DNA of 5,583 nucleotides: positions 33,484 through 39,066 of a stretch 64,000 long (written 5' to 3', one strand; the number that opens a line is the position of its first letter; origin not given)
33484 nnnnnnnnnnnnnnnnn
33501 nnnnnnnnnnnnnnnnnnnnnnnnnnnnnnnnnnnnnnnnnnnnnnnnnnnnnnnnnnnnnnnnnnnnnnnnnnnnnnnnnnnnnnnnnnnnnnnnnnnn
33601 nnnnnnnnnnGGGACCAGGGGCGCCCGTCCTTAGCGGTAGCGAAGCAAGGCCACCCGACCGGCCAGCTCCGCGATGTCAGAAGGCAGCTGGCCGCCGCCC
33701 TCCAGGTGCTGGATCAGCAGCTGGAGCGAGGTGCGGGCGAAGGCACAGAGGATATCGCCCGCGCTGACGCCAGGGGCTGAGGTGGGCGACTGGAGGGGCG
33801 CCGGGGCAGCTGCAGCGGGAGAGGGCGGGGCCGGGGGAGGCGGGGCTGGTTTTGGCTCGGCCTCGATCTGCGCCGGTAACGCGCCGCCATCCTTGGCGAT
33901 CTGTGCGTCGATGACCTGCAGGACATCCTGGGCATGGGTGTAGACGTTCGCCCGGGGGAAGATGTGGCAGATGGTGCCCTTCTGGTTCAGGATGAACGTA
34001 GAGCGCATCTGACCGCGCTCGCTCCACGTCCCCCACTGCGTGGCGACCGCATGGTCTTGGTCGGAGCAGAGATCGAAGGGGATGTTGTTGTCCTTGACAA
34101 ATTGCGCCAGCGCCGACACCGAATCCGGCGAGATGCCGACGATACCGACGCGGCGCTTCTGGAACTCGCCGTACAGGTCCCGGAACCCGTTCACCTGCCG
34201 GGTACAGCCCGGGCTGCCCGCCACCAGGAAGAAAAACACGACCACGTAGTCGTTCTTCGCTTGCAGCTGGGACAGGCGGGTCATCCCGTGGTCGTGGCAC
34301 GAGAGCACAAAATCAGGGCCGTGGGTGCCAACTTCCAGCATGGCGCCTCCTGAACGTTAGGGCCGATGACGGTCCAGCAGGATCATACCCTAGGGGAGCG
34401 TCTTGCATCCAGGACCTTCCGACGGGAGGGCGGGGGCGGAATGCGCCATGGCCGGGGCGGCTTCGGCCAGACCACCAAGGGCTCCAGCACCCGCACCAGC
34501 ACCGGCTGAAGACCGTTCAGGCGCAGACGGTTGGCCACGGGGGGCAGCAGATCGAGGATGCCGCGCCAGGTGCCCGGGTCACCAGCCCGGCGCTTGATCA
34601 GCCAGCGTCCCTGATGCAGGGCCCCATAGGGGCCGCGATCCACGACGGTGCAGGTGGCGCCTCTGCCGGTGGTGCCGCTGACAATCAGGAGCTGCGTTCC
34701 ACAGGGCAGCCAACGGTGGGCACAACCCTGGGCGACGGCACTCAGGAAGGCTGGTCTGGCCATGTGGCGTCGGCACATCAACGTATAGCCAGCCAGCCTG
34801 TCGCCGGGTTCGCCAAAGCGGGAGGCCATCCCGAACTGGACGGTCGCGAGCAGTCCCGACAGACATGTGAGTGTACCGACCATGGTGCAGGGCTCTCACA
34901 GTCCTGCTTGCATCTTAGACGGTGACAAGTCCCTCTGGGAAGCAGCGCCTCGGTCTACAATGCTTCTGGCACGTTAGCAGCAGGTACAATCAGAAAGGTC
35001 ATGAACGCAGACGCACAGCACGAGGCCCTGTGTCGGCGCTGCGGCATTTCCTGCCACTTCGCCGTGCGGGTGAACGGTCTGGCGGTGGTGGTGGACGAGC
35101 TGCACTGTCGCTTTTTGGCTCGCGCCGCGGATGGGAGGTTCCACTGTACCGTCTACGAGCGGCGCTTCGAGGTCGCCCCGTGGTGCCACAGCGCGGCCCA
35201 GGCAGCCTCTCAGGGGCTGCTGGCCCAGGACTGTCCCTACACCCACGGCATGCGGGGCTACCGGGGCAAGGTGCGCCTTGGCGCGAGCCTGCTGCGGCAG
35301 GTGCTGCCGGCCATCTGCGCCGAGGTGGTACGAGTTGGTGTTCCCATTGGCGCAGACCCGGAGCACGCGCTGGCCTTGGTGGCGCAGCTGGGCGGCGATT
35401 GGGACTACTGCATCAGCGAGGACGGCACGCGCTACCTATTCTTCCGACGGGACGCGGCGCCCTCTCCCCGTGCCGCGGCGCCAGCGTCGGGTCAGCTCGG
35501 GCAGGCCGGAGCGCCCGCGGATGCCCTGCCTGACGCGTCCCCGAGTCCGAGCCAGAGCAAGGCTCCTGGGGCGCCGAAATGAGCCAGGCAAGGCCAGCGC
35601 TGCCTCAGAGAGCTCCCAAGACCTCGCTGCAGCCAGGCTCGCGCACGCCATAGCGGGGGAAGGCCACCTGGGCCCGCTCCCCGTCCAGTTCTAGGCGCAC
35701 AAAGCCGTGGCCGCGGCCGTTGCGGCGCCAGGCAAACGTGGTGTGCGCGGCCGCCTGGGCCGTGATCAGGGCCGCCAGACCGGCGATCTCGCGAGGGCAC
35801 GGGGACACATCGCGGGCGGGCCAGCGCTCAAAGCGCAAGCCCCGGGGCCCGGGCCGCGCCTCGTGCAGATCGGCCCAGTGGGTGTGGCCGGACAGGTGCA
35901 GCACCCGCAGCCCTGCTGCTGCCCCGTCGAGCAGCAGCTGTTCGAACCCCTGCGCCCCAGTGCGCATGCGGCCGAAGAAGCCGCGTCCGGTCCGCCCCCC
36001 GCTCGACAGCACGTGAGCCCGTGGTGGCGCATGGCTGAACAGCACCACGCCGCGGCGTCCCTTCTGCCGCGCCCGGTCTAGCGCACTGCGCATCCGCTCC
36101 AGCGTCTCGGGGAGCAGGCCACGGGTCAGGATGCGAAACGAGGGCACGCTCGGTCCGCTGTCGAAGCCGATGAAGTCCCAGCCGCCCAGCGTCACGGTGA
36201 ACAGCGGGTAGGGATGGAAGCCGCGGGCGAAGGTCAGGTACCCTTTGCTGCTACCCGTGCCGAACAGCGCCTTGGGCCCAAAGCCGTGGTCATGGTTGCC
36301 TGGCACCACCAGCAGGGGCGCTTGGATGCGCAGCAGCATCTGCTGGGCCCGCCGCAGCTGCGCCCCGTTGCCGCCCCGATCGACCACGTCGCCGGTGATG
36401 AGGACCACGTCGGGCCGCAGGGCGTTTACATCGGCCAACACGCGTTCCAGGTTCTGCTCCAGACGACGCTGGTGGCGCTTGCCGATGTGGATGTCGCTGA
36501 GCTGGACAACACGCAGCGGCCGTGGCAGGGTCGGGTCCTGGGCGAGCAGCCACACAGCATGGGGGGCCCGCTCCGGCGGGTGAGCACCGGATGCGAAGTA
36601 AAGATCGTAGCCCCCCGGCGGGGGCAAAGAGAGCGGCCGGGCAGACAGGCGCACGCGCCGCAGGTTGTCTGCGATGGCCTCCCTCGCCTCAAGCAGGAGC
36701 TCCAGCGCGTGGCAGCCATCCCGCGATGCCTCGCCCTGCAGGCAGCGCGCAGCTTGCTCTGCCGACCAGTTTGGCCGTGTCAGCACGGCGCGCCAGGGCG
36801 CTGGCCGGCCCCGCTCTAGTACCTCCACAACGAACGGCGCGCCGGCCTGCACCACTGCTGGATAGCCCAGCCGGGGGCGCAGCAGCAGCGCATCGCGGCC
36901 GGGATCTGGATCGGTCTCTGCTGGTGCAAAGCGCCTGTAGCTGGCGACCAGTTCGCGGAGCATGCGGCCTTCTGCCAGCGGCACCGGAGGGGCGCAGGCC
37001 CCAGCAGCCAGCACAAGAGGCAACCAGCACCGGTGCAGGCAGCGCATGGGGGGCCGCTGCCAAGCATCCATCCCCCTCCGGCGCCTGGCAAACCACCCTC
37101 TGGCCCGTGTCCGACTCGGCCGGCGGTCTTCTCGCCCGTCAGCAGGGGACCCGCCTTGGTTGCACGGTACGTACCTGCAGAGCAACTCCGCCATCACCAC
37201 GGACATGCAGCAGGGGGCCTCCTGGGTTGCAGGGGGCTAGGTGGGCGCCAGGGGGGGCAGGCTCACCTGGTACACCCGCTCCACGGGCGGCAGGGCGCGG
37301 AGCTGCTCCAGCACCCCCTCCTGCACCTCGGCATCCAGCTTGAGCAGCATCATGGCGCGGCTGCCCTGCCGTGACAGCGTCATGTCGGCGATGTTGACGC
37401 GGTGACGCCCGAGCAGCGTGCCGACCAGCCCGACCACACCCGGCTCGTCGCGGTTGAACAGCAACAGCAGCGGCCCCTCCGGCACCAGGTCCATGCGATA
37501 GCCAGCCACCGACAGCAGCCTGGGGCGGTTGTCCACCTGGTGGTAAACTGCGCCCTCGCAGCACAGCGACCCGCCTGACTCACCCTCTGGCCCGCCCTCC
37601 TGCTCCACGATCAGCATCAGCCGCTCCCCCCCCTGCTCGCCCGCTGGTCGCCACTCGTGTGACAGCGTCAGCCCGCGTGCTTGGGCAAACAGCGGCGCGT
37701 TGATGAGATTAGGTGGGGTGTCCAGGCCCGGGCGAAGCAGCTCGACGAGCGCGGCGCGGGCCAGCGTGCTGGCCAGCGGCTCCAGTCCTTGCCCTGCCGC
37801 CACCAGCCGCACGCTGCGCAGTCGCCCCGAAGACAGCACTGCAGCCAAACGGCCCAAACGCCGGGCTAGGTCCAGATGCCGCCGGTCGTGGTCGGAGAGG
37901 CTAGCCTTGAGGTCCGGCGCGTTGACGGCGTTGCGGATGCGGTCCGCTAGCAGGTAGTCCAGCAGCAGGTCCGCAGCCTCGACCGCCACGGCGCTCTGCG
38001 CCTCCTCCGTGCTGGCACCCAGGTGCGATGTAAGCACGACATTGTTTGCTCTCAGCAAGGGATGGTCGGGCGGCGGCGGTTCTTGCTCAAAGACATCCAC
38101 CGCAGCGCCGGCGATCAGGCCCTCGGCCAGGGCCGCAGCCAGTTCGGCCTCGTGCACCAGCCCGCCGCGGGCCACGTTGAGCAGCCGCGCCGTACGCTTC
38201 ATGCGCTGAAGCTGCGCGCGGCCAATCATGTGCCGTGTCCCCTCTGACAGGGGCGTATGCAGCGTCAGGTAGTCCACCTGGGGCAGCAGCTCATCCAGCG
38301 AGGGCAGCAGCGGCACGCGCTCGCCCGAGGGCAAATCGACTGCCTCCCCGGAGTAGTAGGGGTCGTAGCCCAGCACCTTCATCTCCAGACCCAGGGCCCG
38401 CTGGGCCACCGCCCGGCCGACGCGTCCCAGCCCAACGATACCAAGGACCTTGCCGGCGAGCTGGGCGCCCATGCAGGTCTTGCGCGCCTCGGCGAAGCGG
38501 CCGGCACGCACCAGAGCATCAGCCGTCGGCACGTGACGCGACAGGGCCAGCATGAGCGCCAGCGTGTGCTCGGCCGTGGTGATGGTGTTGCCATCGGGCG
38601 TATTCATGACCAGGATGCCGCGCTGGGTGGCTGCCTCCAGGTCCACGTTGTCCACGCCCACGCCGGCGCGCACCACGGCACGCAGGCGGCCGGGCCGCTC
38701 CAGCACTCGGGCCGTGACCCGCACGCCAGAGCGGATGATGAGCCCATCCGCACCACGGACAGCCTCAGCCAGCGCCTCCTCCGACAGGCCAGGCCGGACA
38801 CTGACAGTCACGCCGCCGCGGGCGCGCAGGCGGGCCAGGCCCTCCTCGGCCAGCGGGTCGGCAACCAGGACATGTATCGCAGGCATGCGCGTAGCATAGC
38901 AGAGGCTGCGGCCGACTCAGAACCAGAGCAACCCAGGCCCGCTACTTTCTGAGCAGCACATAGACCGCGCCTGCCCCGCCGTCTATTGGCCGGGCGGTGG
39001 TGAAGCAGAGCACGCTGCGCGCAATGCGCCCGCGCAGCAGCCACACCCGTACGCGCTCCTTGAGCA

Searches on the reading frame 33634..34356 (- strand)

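Call 23: search_protein_families(library=pfam, proteins=[window:33634-34356:-], max_evalue=0.001)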
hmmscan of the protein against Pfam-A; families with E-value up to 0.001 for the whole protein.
window:33634-34356:- (241 aa): 3 families
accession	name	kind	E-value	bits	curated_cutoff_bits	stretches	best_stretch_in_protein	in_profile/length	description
PF00578.27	AhpC-TSA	-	2.1e-29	102.4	26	1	9-131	1-123/124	AhpC/TSA family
PF08534.16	Redoxin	-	4.7e-16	59.3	26.6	1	9-138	2-137/148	Redoxin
PF13911.12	AhpC-TSA_2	-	6.7e-05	23.7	27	1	59-114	3-58/114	AhpC/TSA antioxidant enzyme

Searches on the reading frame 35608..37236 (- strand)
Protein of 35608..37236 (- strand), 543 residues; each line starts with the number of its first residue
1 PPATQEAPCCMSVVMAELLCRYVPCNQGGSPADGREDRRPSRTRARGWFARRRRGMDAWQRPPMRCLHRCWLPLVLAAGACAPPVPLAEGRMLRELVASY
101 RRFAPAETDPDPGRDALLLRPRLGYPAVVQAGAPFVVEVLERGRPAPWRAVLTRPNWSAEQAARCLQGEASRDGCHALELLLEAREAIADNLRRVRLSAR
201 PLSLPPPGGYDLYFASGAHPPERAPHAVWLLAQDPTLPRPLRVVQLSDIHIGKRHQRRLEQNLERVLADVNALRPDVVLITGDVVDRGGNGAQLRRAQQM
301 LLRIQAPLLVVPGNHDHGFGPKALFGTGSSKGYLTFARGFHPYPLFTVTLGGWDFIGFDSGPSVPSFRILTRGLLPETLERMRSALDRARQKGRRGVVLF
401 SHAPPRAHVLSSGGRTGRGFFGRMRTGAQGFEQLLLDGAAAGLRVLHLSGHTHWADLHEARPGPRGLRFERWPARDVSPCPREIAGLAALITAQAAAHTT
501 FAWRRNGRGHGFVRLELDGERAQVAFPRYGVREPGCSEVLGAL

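Call 23: search_protein_families(library=pfam, proteins=[window:35608-37236:-], max_evalue=0.001)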
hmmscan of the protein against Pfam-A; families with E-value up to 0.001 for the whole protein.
window:35608-37236:- (543 aa): 2 families
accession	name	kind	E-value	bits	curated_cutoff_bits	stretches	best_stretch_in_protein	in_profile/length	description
PF00149.33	Metallophos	-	2.6e-17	64.3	21.5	1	241-453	1-189/191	Calcineurin-like phosphoesterase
PF12850.12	Metallophos_2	-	0.00017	22.1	27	1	242-326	2-60/154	Calcineurin-like phosphoesterase superfamily domain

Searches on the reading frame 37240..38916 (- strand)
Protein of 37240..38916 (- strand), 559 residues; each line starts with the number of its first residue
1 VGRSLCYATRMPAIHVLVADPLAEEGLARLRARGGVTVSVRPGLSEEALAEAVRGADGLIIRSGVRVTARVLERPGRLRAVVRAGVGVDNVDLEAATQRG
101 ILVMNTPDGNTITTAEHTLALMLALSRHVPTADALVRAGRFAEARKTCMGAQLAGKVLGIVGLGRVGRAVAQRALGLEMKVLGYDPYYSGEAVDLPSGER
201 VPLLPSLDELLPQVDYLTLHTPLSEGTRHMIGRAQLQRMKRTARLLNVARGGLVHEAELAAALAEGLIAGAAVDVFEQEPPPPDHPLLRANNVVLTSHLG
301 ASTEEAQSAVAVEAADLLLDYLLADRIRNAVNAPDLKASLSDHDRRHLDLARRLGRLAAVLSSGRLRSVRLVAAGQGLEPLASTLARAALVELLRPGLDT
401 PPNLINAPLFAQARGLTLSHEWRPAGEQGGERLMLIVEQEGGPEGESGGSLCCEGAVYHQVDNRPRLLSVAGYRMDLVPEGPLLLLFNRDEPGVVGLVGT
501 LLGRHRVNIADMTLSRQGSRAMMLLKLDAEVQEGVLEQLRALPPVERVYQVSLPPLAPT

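Call 23: search_protein_families(library=pfam, proteins=[window:37240-38916:-], max_evalue=0.001)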
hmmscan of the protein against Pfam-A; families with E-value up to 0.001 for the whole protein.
window:37240-38916:- (559 aa): 5 families
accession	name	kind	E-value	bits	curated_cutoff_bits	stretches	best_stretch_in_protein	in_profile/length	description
PF02826.25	2-Hacid_dh_C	-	2.6e-58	196.8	25.1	1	119-300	1-178/178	D-isomer specific 2-hydroxyacid dehydrogenase, NAD binding domain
PF00389.36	2-Hacid_dh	-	2e-35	121.8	24.6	1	16-332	1-134/134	D-isomer specific 2-hydroxyacid dehydrogenase, catalytic domain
PF01842.31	ACT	-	9.6e-09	35.3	27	1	484-543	3-65/66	ACT domain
PF19304.4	PGDH_inter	-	2.7e-06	27.9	27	1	347-423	5-80/119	D-3-phosphoglycerate dehydrogenase intervening domain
PF22629.2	ACT_AHAS_ss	-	0.0003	21.3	27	1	485-545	2-65/67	AHAS small subunit-like ACT domain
